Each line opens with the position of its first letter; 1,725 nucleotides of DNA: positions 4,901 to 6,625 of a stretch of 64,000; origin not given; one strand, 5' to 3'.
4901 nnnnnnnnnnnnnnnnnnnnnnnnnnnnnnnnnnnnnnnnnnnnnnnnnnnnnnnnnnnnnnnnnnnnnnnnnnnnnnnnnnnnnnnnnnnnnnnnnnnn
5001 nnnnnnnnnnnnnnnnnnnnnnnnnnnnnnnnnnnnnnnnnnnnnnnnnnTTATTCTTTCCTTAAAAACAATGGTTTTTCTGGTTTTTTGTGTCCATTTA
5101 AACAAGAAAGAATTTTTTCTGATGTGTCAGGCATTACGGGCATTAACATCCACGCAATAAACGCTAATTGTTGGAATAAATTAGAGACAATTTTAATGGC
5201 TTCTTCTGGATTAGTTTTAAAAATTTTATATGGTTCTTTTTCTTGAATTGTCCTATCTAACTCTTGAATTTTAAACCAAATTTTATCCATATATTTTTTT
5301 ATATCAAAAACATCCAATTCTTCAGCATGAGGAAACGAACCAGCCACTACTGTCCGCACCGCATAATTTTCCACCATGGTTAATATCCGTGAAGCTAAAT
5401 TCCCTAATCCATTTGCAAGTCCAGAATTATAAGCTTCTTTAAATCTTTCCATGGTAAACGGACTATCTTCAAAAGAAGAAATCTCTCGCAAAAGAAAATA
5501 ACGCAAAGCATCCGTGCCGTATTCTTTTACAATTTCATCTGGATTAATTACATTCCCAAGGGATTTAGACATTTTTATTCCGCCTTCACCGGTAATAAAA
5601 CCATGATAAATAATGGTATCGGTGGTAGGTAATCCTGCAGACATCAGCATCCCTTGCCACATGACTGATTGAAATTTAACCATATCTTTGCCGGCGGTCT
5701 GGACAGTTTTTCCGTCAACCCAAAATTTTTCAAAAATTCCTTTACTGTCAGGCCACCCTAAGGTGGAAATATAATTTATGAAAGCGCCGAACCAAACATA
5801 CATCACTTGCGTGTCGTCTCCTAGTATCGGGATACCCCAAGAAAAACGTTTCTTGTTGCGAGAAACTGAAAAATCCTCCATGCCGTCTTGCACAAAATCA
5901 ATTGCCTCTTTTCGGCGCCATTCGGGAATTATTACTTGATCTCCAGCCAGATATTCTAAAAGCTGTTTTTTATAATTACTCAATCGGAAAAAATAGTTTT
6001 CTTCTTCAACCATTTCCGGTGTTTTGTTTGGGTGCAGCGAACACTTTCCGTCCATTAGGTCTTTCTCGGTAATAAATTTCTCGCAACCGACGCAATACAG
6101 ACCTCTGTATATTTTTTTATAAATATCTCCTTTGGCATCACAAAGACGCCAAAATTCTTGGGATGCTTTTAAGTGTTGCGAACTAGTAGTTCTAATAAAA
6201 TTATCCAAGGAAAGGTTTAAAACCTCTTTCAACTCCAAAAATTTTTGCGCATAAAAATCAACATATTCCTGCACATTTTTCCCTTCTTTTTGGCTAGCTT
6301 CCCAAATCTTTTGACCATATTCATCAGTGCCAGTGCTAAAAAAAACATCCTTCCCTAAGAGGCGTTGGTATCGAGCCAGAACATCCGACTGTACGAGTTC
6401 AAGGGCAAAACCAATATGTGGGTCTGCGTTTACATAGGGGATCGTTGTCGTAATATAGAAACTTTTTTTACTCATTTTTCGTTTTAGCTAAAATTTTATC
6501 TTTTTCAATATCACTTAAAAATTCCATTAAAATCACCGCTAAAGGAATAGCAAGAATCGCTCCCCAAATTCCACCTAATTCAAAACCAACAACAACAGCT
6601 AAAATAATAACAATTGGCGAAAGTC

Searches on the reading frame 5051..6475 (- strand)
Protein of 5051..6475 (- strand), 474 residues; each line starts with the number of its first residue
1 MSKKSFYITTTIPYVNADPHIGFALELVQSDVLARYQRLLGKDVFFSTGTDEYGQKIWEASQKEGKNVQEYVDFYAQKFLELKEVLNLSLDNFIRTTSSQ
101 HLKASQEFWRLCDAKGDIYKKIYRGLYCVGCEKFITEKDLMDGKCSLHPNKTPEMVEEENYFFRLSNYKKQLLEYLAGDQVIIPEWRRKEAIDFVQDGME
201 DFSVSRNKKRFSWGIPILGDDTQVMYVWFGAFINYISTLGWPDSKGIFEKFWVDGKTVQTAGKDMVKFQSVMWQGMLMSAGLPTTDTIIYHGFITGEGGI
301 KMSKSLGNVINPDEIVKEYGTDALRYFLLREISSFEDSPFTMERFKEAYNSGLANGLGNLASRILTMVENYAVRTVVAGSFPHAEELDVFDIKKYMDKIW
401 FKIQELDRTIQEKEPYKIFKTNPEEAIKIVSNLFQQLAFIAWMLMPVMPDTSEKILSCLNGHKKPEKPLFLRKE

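Call 72: search_protein_families(library=pfam, proteins=[window:5051-6475:-], max_evalue=0.00001)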
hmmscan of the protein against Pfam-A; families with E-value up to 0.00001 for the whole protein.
window:5051-6475:- (474 aa): 3 families
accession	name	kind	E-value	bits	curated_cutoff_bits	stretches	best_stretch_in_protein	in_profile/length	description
PF09334.17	tRNA-synt_1g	-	2.6e-96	323.2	20.1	2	138-364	162-390/391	tRNA synthetases class I (M)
PF00133.28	tRNA-synt_1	-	3.6e-33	115.4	22.7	2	220-331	294-404/414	tRNA synthetases class I (I, L, M and V)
PF01406.26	tRNA-synt_1e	-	9.5e-13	48.6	27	0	14-119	18-122/301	tRNA synthetases class I (C) catalytic domain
